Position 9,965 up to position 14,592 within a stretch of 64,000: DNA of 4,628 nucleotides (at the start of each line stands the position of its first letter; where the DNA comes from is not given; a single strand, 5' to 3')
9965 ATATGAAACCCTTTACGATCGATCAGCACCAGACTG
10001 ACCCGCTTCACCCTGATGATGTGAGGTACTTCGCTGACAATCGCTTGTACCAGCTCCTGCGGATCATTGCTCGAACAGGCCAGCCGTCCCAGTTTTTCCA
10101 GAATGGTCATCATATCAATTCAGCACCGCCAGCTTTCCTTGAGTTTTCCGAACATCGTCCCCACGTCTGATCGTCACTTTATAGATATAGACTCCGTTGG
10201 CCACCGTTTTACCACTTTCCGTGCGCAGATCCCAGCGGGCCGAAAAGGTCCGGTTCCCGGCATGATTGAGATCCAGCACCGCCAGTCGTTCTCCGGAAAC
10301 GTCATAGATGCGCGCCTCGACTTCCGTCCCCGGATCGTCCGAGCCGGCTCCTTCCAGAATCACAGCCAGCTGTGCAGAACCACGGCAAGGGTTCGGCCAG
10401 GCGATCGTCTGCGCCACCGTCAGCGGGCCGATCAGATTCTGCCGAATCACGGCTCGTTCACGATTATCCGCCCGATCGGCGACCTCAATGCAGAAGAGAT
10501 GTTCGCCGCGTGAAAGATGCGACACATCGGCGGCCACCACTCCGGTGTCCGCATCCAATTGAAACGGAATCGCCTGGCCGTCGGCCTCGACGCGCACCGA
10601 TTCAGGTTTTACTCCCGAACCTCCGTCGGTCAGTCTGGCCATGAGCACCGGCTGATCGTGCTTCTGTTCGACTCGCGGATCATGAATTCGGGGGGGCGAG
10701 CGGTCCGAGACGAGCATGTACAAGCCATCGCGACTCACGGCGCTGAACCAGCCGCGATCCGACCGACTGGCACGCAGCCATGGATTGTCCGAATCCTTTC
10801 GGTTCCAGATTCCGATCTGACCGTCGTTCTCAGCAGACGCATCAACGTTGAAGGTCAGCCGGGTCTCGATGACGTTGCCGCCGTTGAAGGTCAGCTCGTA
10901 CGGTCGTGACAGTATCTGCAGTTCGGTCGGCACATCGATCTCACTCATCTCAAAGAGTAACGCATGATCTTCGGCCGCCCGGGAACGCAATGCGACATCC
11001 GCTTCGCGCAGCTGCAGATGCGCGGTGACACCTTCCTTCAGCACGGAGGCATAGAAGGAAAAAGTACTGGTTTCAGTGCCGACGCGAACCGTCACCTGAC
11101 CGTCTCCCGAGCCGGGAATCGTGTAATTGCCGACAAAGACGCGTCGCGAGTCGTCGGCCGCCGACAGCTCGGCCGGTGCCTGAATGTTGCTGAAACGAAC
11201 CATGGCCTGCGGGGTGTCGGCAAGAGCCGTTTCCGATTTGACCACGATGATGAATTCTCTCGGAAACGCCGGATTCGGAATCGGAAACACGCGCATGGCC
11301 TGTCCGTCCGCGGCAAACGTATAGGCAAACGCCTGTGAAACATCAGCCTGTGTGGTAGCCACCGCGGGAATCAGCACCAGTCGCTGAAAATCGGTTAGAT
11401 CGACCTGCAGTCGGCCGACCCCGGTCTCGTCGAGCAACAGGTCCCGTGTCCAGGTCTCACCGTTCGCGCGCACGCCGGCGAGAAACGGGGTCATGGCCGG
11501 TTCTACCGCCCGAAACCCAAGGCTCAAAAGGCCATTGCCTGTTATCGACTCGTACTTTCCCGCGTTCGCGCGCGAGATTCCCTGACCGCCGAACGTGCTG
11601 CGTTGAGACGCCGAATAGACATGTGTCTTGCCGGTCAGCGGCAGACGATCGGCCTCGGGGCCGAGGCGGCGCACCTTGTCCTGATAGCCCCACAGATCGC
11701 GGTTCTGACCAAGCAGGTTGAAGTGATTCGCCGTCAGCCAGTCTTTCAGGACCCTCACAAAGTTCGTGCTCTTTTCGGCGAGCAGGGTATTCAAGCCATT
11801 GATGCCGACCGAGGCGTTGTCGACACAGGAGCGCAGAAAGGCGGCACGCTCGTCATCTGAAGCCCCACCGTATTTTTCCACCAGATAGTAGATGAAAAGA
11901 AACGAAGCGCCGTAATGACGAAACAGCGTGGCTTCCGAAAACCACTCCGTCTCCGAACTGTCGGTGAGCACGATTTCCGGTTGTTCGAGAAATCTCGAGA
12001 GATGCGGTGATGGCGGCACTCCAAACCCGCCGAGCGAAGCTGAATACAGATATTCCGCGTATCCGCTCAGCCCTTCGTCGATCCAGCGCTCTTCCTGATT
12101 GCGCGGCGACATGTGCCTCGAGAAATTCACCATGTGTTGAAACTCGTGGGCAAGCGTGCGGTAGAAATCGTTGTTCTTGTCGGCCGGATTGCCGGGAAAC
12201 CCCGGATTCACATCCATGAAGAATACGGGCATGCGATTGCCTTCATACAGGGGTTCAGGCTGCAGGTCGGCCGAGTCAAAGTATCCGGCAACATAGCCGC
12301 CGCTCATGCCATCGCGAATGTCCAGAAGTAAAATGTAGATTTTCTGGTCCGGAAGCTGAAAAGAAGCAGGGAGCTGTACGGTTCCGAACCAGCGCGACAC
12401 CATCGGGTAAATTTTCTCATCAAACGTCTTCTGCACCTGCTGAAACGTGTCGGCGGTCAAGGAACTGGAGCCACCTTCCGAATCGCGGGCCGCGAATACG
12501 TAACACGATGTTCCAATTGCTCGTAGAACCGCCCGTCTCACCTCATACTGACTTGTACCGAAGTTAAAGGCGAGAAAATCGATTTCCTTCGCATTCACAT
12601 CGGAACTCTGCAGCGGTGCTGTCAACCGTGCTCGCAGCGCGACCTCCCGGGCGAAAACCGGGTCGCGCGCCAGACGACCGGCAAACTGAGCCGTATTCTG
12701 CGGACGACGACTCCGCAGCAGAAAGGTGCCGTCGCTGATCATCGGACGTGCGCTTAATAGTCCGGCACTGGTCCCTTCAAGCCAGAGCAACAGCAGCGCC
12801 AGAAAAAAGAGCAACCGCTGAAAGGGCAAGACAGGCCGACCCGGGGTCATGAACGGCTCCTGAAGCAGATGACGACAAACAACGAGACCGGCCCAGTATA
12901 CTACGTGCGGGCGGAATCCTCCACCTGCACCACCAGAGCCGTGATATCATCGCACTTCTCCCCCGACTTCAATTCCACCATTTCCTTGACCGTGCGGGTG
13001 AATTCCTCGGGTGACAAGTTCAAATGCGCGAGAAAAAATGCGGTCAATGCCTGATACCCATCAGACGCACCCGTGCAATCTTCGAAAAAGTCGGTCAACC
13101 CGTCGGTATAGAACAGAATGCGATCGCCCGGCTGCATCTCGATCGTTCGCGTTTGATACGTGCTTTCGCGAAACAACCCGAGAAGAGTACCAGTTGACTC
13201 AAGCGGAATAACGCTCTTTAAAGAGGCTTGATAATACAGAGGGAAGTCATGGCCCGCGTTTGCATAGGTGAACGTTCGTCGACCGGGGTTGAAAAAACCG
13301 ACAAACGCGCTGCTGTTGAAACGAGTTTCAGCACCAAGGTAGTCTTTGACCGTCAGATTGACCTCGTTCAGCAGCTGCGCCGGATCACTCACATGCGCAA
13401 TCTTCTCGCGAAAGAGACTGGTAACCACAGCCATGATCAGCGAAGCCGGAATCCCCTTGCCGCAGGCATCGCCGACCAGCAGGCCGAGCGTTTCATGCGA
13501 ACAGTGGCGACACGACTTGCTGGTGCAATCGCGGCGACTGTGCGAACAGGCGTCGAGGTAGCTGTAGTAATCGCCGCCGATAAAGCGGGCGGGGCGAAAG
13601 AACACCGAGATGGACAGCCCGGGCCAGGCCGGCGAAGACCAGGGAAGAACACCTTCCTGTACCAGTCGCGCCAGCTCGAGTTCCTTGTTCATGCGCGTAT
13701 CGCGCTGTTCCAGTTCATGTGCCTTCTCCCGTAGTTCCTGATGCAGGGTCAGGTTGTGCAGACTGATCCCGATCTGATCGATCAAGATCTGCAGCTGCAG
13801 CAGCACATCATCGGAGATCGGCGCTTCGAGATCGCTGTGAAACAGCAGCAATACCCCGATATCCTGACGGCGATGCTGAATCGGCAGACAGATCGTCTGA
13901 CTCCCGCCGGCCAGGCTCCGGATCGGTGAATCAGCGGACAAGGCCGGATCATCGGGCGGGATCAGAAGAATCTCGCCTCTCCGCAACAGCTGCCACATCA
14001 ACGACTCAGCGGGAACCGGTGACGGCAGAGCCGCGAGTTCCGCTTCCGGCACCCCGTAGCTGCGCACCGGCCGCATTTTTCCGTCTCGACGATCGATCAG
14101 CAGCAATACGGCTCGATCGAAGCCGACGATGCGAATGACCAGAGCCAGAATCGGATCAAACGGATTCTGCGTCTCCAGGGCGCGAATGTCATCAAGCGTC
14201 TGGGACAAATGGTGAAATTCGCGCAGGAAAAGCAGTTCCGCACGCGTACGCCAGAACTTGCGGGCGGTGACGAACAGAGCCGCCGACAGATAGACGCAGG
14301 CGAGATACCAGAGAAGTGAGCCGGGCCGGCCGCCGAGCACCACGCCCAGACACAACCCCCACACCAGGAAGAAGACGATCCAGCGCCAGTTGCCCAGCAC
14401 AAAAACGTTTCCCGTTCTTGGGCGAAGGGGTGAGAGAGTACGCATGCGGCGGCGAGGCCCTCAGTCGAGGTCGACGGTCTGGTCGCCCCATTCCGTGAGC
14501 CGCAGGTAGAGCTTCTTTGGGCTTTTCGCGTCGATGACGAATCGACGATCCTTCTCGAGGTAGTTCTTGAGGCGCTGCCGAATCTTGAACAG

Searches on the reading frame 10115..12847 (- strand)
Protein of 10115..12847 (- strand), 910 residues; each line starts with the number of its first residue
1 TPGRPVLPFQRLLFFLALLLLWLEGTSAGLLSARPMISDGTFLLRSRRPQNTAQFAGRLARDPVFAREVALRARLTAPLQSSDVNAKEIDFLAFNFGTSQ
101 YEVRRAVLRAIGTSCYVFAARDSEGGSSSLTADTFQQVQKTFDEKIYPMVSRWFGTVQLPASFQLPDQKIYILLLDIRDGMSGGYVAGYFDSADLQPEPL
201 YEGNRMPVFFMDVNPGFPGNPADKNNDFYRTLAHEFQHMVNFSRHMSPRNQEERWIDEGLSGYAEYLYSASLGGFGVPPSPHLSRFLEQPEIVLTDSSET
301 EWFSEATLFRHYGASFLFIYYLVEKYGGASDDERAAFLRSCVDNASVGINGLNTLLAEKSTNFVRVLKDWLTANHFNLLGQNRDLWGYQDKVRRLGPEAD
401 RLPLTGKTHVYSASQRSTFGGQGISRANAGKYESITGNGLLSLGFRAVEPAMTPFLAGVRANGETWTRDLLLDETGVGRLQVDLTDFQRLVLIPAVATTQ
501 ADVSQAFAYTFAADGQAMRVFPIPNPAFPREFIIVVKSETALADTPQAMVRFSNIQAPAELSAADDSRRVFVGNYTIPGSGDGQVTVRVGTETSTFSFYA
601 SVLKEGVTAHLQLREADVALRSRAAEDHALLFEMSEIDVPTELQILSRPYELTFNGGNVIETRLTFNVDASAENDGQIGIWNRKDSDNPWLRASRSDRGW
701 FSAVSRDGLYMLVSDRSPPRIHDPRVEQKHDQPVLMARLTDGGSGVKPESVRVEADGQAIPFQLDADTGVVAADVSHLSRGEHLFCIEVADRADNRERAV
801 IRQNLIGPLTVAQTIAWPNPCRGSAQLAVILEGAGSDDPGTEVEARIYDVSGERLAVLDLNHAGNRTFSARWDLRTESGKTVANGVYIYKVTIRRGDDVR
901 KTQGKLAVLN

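Call 39: search_protein_families(library=pfam, proteins=[window:10115-12847:-])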
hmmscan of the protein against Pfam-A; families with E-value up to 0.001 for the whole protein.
window:10115-12847:- (910 aa): 1 family
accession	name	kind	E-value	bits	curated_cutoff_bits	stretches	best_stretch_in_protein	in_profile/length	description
PF13860.13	FlgD_ig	-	0.00013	22.3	27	1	838-896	20-78/79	FlgD Ig-like domain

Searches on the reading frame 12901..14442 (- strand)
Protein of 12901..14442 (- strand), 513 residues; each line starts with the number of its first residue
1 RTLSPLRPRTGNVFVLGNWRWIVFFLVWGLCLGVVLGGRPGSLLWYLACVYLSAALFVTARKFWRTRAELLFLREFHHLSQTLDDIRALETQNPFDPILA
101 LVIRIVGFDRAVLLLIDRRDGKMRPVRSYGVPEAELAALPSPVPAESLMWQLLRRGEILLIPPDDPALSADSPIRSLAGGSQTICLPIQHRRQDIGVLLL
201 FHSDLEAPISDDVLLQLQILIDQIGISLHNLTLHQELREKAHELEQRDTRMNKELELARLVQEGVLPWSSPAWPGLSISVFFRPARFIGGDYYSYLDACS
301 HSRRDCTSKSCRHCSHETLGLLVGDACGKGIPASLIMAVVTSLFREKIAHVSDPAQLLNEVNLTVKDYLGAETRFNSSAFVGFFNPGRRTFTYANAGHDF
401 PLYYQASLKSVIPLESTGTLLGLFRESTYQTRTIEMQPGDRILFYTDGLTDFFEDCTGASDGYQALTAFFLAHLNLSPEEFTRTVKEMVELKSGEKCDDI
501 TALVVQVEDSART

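Call 35: search_protein_families(library=pfam, proteins=[window:12901-14442:-])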
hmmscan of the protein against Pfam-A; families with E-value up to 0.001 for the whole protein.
window:12901-14442:- (513 aa): 4 families
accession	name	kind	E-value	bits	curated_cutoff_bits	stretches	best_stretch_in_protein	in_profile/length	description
PF07228.17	SpoIIE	-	1.9e-41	142.6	25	1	317-507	3-191/192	Stage II sporulation protein E (SpoIIE)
PF13185.12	GAF_2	-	4.4e-08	33.9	28.6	1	98-228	11-135/136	GAF domain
PF13492.12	GAF_3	-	5e-08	33.9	27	1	101-230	12-129/129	GAF domain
PF01590.32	GAF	-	4.6e-07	30.9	22.4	1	95-228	6-133/133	GAF domain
